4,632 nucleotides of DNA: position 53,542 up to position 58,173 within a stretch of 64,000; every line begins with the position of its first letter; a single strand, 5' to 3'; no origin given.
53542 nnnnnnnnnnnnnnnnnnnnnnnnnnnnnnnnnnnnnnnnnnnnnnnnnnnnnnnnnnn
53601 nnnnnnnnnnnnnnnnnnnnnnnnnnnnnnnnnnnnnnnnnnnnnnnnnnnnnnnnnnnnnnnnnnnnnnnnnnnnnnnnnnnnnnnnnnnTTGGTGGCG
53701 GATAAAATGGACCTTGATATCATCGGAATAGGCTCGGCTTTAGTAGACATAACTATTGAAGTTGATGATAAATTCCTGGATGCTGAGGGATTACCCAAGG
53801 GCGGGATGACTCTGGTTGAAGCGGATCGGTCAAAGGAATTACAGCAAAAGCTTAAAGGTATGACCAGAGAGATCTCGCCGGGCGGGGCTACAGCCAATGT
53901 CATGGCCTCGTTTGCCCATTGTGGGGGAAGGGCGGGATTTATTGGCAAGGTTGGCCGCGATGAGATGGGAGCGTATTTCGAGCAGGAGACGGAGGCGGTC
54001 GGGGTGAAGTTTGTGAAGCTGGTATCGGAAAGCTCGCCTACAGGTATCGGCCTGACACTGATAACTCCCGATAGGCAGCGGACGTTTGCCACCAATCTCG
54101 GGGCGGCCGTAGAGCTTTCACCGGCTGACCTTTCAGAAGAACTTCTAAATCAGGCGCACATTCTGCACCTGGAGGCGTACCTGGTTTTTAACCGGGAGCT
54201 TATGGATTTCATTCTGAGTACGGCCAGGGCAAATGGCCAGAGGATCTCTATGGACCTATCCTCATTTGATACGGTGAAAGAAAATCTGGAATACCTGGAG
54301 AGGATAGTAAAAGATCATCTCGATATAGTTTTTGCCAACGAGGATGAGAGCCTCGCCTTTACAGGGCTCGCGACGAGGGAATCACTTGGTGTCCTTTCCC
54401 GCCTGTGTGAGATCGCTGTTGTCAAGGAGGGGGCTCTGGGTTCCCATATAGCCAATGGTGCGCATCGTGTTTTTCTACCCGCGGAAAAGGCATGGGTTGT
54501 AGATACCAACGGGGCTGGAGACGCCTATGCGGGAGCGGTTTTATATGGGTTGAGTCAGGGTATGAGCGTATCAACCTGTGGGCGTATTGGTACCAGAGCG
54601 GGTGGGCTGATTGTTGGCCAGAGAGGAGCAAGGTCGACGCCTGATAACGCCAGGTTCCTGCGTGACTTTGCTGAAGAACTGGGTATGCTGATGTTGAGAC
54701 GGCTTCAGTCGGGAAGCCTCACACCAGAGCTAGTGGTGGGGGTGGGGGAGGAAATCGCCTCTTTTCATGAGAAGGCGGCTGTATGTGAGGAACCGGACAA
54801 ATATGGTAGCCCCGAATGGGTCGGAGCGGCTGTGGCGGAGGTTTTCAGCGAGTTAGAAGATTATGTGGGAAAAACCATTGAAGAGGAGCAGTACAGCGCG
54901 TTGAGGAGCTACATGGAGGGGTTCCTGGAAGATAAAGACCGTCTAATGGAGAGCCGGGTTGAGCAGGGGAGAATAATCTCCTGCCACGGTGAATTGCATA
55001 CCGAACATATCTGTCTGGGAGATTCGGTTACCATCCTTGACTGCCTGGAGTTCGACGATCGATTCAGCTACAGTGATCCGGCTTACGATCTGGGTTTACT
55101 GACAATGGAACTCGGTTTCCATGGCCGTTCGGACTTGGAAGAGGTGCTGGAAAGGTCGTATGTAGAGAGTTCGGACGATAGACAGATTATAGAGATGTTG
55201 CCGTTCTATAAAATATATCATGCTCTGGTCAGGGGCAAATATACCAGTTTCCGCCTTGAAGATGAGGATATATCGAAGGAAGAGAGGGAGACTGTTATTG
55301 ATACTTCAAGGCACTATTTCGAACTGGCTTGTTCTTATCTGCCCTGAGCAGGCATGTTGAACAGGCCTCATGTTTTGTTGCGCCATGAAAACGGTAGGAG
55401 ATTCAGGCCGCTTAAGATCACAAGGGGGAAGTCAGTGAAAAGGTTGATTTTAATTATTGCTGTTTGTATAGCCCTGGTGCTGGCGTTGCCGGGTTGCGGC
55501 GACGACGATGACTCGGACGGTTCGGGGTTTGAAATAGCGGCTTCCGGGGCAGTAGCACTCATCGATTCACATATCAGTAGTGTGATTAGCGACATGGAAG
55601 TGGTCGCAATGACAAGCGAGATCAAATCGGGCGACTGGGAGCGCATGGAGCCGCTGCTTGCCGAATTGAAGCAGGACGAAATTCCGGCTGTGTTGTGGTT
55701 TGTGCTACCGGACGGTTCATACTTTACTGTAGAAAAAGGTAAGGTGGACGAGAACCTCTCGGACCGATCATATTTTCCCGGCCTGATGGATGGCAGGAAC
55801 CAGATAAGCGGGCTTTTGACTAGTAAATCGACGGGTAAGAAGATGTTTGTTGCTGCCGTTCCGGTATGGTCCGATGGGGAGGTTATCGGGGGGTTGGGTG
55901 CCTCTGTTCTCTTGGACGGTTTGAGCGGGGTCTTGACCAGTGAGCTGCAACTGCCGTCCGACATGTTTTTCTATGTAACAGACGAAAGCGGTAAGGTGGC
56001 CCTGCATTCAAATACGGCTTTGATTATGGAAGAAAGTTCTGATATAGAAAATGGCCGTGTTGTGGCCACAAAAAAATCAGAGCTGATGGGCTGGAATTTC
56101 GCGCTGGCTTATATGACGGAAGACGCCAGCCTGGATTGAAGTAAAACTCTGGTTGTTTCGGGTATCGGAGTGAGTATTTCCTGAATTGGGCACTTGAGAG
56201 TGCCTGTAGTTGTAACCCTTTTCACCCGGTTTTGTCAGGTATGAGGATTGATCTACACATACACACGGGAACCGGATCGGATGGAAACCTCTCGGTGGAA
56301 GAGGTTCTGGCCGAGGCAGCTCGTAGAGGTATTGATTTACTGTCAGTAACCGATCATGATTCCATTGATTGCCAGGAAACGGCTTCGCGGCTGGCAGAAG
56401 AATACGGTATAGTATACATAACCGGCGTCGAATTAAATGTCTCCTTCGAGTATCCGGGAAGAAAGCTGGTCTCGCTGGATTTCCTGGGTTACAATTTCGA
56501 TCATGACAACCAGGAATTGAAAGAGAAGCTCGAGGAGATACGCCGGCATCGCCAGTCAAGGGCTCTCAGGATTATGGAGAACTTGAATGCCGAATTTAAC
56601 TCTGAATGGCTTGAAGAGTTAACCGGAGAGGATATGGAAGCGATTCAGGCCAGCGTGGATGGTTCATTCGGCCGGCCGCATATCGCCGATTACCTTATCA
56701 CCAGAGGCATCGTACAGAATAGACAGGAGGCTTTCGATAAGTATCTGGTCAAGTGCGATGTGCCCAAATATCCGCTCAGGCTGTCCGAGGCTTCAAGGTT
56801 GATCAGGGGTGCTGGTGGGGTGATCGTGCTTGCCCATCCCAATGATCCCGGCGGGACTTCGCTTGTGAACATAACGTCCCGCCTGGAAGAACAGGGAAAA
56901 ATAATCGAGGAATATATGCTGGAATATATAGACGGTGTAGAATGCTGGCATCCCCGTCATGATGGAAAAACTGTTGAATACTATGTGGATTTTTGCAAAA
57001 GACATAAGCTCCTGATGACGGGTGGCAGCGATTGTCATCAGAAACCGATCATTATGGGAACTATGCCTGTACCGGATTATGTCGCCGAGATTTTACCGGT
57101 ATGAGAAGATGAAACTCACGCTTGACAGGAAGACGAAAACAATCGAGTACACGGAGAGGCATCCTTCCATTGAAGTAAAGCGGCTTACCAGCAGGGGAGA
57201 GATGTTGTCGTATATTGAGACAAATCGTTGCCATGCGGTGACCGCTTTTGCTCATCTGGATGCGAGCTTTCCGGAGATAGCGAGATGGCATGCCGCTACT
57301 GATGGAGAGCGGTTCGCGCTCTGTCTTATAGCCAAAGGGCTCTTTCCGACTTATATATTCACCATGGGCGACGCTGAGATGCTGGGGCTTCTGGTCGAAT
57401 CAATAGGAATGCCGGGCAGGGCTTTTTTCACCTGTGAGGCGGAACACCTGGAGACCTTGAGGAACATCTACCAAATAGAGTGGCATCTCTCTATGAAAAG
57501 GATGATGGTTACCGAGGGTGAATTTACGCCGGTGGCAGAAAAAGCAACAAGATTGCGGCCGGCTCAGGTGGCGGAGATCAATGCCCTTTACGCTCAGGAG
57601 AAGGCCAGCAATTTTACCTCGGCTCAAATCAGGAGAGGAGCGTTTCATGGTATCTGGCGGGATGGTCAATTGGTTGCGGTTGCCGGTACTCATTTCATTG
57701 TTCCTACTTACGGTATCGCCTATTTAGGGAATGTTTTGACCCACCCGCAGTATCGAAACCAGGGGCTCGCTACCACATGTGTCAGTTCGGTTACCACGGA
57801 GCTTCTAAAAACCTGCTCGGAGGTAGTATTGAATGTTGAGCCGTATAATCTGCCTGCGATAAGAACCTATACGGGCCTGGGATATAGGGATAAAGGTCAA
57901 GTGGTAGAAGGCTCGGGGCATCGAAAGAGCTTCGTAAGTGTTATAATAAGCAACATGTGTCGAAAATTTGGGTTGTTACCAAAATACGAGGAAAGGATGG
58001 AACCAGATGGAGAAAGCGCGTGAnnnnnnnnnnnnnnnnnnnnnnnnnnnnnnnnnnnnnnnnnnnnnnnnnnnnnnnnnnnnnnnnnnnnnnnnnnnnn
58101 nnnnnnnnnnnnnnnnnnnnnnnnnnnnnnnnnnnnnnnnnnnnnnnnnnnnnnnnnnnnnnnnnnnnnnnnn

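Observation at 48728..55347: Non-canonical methylthioadenosine/5'-deoxynucleoside salvage-like cluster that lacks the usual downstream enzymes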

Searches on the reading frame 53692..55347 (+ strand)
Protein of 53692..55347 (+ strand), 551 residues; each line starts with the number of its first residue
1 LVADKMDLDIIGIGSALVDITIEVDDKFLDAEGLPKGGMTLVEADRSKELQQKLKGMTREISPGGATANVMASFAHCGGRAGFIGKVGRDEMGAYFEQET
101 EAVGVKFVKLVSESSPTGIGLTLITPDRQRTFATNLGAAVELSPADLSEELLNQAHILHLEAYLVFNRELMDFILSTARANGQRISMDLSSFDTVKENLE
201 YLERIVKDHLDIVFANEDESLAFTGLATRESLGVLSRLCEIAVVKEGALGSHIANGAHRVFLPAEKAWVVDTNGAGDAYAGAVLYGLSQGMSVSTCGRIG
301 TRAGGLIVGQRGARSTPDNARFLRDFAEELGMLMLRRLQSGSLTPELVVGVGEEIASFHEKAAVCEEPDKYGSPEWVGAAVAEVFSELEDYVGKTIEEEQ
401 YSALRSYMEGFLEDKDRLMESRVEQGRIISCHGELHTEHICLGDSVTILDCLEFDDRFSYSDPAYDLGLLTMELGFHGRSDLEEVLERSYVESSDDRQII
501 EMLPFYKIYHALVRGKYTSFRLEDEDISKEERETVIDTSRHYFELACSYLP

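Call 3: search_protein_families(library=pfam, proteins=[window:53692-55347:+], max_evalue=0.01)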
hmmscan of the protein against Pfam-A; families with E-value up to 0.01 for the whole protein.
window:53692-55347:+ (551 aa): 2 families
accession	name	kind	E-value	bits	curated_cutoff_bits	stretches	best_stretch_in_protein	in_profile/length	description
PF00294.29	PfkB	-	4.3e-47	161.3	25.8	1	44-316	14-298/302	pfkB family carbohydrate kinase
PF01636.29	APH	-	0.0018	18.5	23.2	1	407-489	146-228/239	Phosphotransferase enzyme family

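Call 4: search_protein_families(library=ncbifam, proteins=[window:53692-55347:+], max_evalue=0.01)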
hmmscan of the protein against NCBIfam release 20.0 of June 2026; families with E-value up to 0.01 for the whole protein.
window:53692-55347:+ (551 aa): 21 families
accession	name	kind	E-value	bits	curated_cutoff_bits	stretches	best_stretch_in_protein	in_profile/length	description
TIGR04382.1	myo_inos_iolC_N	equivalog_domain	3.1e-27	95.7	300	1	62-313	32-295/309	5-dehydro-2-deoxygluconokinase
NF041134.1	R1P_kin_Thcocales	equivalog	2.2e-23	83.1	500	1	45-331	18-286/291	ADP-dependent ribose-1-phosphate kinase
TIGR02152.1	D_ribokin_bact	equivalog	9.5e-23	81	299.65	1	45-315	16-288/298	ribokinase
NF053626.1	RibKinHalex1628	equivalog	1.2e-21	77.5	330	1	59-321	33-286/293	ATP-dependent ribose-1-phosphate kinase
NF011655.0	PRK15074.1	subfamily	3.3e-20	72.2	367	1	9-227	35-265/434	inosine/guanosine kinase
NF006957.1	PRK09434.1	equivalog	2.1e-18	66.9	450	1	63-294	26-267/302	fructokinase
NF040938.1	KDG_KDGal_kin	equivalog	1.8e-17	63.4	400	1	65-314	31-290/305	bifunctional 2-dehydro-3-deoxygluconokinase/2-dehydro-3-deoxygalactonokinase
NF049991.1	TagKinase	equivalog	7.6e-17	61.1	420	1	63-319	40-307/321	tagatose kinase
NF007321.0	PRK09813.1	equivalog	9.8e-16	58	247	1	63-312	23-259/261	fructoselysine 6-kinase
NF008353.0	PRK11142.1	equivalog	2.3e-15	56.9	341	1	52-316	27-292/307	ribokinase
TIGR02198.1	rfaE_dom_I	equivalog_domain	5.8e-12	45.4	345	1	59-315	43-304/315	D-glycero-beta-D-manno-heptose-7-phosphate kinase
NF008454.0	PRK11316.1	equivalog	5.9e-10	38.3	521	1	59-315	46-302/475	bifunctional D-glycero-beta-D-manno-heptose-7-phosphate kinase/D-glycero-beta-D-manno-heptose 1-phosphate adenylyltransferase HldE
NF047869.1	myo_kin_aldol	exception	1e-08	34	600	1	209-313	205-317/586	bifunctional 5-dehydro-2-deoxygluconokinase/5-dehydro-2-deoxyphosphogluconate aldolase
TIGR03168.1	1-PFK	subfamily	1.2e-08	34.2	216.4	1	59-313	30-287/305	hexose kinase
TIGR03828.1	pfkB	equivalog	2.2e-08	33.5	292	1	60-314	31-288/305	1-phosphofructokinase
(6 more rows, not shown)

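Call 25: search_solved_structures(query=window:53692-55347:+, max_evalue=0.001)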
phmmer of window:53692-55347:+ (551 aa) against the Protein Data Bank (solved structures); distinct sequences matched with E-value up to 0.001: 72 (the best 60 are shown).
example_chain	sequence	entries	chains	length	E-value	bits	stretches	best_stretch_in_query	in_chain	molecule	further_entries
3ubo_A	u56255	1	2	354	1.7e-53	185.3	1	8-320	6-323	adenosine kinase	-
4e3a_A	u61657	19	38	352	1.8e-46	162.1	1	8-315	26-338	sugar kinase protein | Probable sugar kinase protein | sugar kinase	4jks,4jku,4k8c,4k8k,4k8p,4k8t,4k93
1v19_A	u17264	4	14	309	1.9e-20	76.3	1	59-314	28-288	2-KETO-3-DEOXYGLUCONATE KINASE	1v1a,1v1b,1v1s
8rf7_A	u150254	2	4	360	2.4e-18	69.4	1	10-313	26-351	Adenosine kinase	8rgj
8cqx_A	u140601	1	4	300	3.7e-18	68.7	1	55-315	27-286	Ribokinase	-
1lio_A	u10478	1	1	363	6.1e-18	68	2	9-219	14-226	adenosine kinase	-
1lii_A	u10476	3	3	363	6.3e-18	68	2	9-236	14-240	adenosine kinase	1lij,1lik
1dgm_A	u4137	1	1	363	7.2e-18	67.8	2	9-228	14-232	ADENOSINE KINASE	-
2a9y_A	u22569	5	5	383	1.4e-17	66.8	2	9-219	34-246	adenosine kinase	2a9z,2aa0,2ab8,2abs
2qcv_A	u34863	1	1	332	1.4e-17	66.8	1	57-314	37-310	Putative 5-dehydro-2-deoxygluconokinase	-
3h49_A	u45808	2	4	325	1.6e-17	66.6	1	61-329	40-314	Ribokinase | Uncharacterized sugar kinase ydjH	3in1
6znx_A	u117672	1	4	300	2.4e-17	66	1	55-315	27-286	Ribokinase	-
8rpa_A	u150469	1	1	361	4e-17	65.3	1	10-317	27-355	Adenosine kinase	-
3loo_A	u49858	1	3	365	7.9e-17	64.3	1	9-312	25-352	Anopheles gambiae adenosine kinase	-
9fw6_A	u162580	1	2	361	5.9e-16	61.4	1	10-315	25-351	Adenosine kinase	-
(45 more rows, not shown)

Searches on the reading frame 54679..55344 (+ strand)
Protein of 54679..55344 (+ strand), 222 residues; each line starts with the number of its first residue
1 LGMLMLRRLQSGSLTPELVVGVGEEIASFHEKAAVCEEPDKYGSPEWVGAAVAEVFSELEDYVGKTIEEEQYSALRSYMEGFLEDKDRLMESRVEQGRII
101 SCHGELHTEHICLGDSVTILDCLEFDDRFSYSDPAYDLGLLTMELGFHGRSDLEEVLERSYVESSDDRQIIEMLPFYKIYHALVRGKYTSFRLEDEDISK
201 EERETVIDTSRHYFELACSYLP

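Call 44: search_protein_representatives(protein=window:54679-55344:+)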
Query: 222 residues. Proteins with E-value up to 0.001 (for the whole library): 5913; up to 1e-10: 2825; up to 1e-30: 132. The best 150 are listed.
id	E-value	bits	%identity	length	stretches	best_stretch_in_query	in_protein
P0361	4.0e-58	213.0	50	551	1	3-222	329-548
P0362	8.1e-49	182.6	42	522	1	5-221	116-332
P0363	3.9e-48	180.4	44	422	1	6-221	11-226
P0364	1.2e-45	172.2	40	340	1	9-221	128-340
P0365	2.2e-45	171.3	41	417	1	8-220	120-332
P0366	3.5e-44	167.4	38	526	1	9-220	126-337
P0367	4.9e-44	167.0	38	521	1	4-220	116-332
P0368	3.4e-43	164.2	38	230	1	4-221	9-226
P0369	4.5e-43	163.8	40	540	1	4-220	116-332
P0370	1.1e-42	162.6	36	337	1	5-221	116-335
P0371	1.6e-41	158.8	40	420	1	6-220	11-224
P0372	5.9e-40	153.6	38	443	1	7-220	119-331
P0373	8.7e-40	153.1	35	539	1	6-220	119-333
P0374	9.9e-40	152.9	37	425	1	5-220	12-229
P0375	4.7e-39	150.7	37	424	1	10-220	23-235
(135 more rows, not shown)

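Call 46: search_protein_families(library=pfam, proteins=[P0361, P0362, P0363, P0366], max_evalue=0.01)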
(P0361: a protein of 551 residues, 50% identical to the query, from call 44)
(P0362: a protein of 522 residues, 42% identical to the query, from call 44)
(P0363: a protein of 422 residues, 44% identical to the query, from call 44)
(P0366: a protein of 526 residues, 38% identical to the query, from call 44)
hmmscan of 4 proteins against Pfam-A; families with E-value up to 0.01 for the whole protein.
P0361 (551 aa): 1 family
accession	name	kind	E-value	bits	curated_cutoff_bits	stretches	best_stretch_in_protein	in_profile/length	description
PF00294.29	PfkB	-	2.8e-43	148.8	25.8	1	54-315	29-300/302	pfkB family carbohydrate kinase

P0362 (522 aa): 11 families
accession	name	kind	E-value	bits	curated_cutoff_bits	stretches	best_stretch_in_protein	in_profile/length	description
PF13671.12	AAA_33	-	2.2e-25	90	27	1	339-488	1-142/143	AAA domain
PF13207.12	AAA_17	-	1.4e-09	38.7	27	1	344-470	2-128/136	AAA domain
PF13238.12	AAA_18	-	3.1e-07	31.3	29.4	1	340-472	1-119/128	AAA domain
PF07931.18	CPT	-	2.9e-06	27.7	22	1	340-477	4-141/172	Chloramphenicol phosphotransferase-like protein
PF06414.18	Zeta_toxin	-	0.00035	20.5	22.3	1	336-475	15-152/199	Zeta toxin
PF01636.29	APH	-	0.0006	20.1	23.2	1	132-277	99-230/239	Phosphotransferase enzyme family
PF13189.12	Cytidylate_kin2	-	0.0026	18.4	28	0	340-394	2-53/176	Cytidylate kinase-like family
PF01712.25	dNK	-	0.0026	18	27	0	340-368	1-29/203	Deoxynucleoside kinase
PF08433.16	KTI12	-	0.0026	17.7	22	1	339-477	3-131/271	Chromatin associated protein KTI12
PF01202.28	SKI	-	0.0039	17.8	22.1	1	346-393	1-47/159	Shikimate kinase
PF02224.24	Cytidylate_kin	-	0.0073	16.5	26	0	340-376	1-37/211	Cytidylate kinase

P0363 (422 aa): 4 families
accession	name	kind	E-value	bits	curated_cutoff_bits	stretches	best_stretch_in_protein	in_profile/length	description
PF13671.12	AAA_33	-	5e-24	85.7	27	1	234-384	1-143/143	AAA domain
PF13207.12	AAA_17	-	6.6e-06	26.9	27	1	239-360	2-123/136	AAA domain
PF13238.12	AAA_18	-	3.1e-05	24.9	29.4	1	238-360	4-112/128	AAA domain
PF08433.16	KTI12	-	0.0044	17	22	1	234-363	3-123/271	Chromatin associated protein KTI12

P0366 (526 aa): 6 families
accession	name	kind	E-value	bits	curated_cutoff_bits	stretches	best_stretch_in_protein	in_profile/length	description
PF13671.12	AAA_33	-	2.3e-24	86.7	27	1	344-492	1-142/143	AAA domain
PF06414.18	Zeta_toxin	-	1.3e-07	31.7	22.3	1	337-495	11-168/199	Zeta toxin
PF13238.12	AAA_18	-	1.7e-06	29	29.4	1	345-473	1-116/128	AAA domain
PF13207.12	AAA_17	-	1.8e-06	28.7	27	1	349-476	2-130/136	AAA domain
PF01636.29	APH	-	0.00036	20.8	23.2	1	205-279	157-230/239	Phosphotransferase enzyme family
PF13189.12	Cytidylate_kin2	-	0.0023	18.6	28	0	348-410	5-67/176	Cytidylate kinase-like family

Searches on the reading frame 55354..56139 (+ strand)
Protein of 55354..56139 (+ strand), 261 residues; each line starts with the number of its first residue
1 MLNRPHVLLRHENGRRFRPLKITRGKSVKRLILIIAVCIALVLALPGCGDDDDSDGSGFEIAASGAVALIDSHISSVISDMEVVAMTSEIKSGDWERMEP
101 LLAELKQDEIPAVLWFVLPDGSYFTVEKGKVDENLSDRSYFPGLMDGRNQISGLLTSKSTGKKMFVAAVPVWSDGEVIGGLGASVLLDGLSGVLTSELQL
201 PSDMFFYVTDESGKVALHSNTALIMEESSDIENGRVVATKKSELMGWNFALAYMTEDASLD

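Call 3: search_protein_families(library=pfam, proteins=[window:55354-56139:+], max_evalue=0.01)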
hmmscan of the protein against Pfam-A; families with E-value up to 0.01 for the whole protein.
window:55354-56139:+ (261 aa): 1 family
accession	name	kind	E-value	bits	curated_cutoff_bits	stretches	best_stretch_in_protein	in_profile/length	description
PF02743.24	dCache_1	-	2.6e-12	47.2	45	1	117-219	74-183/240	Cache domain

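Call 4: search_protein_families(library=ncbifam, proteins=[window:55354-56139:+], max_evalue=0.01)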
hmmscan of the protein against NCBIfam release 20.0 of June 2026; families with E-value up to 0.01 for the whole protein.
window:55354-56139:+ (261 aa): 0 families

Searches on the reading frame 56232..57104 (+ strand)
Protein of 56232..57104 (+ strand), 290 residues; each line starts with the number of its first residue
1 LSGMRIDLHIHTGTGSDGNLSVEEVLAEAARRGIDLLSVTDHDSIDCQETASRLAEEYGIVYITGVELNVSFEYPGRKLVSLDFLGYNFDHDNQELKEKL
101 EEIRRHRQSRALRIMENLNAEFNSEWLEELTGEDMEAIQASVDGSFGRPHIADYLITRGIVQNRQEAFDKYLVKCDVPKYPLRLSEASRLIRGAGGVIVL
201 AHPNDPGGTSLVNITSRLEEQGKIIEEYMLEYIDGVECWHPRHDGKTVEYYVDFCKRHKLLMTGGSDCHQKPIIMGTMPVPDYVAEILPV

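Call 3: search_protein_families(library=pfam, proteins=[window:56232-57104:+], max_evalue=0.01)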
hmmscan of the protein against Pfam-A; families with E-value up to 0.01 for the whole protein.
window:56232-57104:+ (290 aa): 2 families
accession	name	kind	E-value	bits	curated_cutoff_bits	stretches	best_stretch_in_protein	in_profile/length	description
PF02811.25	PHP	-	2.9e-11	44.4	26.4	1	7-169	1-146/164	PHP domain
PF13263.12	PHP_C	-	0.0091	15.9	21.3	0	254-269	10-25/56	PHP-associated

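Call 4: search_protein_families(library=ncbifam, proteins=[window:56232-57104:+], max_evalue=0.01)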
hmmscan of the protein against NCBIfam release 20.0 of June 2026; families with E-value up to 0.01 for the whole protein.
window:56232-57104:+ (290 aa): 15 families
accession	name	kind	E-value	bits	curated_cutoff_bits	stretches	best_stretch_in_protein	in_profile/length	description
NF041577.1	nside_bi_sphtase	equivalog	1.4e-39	136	400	1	5-271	3-252/276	3',5'-nucleoside bisphosphate phosphatase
NF047791.1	RNaseRnm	equivalog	7.9e-31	107.3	375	1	5-271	2-252/275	RNase RNM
NF038032.1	CehA_McbA_metalo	domain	3e-16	59.7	80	2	5-69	4-68/315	CehA/McbA family metallohydrolase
NF041661.1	Cycl_ph_dihydrol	equivalog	1.1e-15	57.7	500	1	7-279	1-251/259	phosphoribosyl 1,2-cyclic phosphate 1,2-diphosphodiesterase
NF045780.1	TrlF_fam_ATP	equivalog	3.7e-06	25.9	350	1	5-71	7-84/944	TrlF family AAA-like ATPase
TIGR01405.1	polC_Gram_pos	equivalog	2.5e-05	22.2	1043.45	1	4-70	103-170/1211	DNA polymerase III subunit alpha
NF001688.0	PRK00448.1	equivalog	4e-05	21.3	873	1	5-70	338-404/1445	PolC-type DNA polymerase III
NF006375.0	PRK08609.1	equivalog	0.00013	20.6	426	1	3-43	334-373/571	DNA polymerase/3'-5' exonuclease PolX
NF006702.0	PRK09248.1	domain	0.00019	21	264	1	4-43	3-42/246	PHP domain-containing protein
NF006251.0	PRK08392.1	equivalog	0.00021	20.8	212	1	6-49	2-44/216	hypothetical protein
NF005928.0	PRK07945.1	equivalog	0.0013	18.2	250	1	4-43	98-136/337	PHP domain-containing protein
NF004226.0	PRK05673.1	equivalog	0.0029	15.5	1002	1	6-87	7-76/1146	DNA polymerase III subunit alpha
NF004981.0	PRK06361.1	equivalog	0.0052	16.2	117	0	5-68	1-71/217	histidinol phosphate phosphatase domain-containing protein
NF004225.0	PRK05672.1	subfamily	0.0067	14.5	939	1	17-82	19-85/1047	error-prone DNA polymerase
TIGR01856.1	hisJ_fam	subfamily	0.0069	16.1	90.2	0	6-44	1-39/252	histidinol-phosphatase HisJ family protein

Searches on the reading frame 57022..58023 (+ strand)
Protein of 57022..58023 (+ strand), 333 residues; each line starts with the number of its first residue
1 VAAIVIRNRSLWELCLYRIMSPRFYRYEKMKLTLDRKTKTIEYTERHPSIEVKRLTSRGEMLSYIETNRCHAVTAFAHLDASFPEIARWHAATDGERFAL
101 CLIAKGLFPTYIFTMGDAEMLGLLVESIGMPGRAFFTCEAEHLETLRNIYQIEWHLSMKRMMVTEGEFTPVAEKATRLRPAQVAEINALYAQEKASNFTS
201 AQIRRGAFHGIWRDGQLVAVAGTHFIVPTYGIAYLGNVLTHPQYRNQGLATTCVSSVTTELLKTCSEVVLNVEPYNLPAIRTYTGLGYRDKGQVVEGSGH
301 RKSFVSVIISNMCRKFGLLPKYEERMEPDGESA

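Call 3: search_protein_families(library=pfam, proteins=[window:57022-58023:+], max_evalue=0.01)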
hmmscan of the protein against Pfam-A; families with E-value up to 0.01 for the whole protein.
window:57022-58023:+ (333 aa): 5 families
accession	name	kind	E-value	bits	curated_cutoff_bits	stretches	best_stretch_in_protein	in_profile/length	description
PF00583.31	Acetyltransf_1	-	1.3e-11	45.3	20.7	1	202-288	26-116/116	Acetyltransferase (GNAT) family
PF08445.16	FR47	-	5.2e-09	36.4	22.1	1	229-290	19-79/86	FR47-like protein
PF13508.13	Acetyltransf_7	-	1.3e-05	25.9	27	1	207-289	4-83/84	Acetyltransferase (GNAT) domain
PF12746.13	GNAT_acetyltran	-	0.00015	21.9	26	1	205-290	156-236/243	GNAT acetyltransferase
PF13673.13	Acetyltransf_10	-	0.001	19.4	23.6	1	208-300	33-119/128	Acetyltransferase (GNAT) domain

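Call 4: search_protein_families(library=ncbifam, proteins=[window:57022-58023:+], max_evalue=0.01)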
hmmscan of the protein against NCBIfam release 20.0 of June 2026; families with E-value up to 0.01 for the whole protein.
window:57022-58023:+ (333 aa): 3 families
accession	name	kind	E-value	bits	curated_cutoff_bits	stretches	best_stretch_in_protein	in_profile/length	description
TIGR01575.1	rimI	equivalog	4.6e-05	23.6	86.4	1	205-292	31-116/132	ribosomal protein S18-alanine N-acetyltransferase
NF002959.0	PRK03624.1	equivalog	0.0001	22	124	1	238-295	78-136/147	GNAT family acetyltransferase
NF007025.1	PRK09491.1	equivalog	0.0093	15.9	173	0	198-289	31-120/145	ribosomal protein S18-alanine N-acetyltransferase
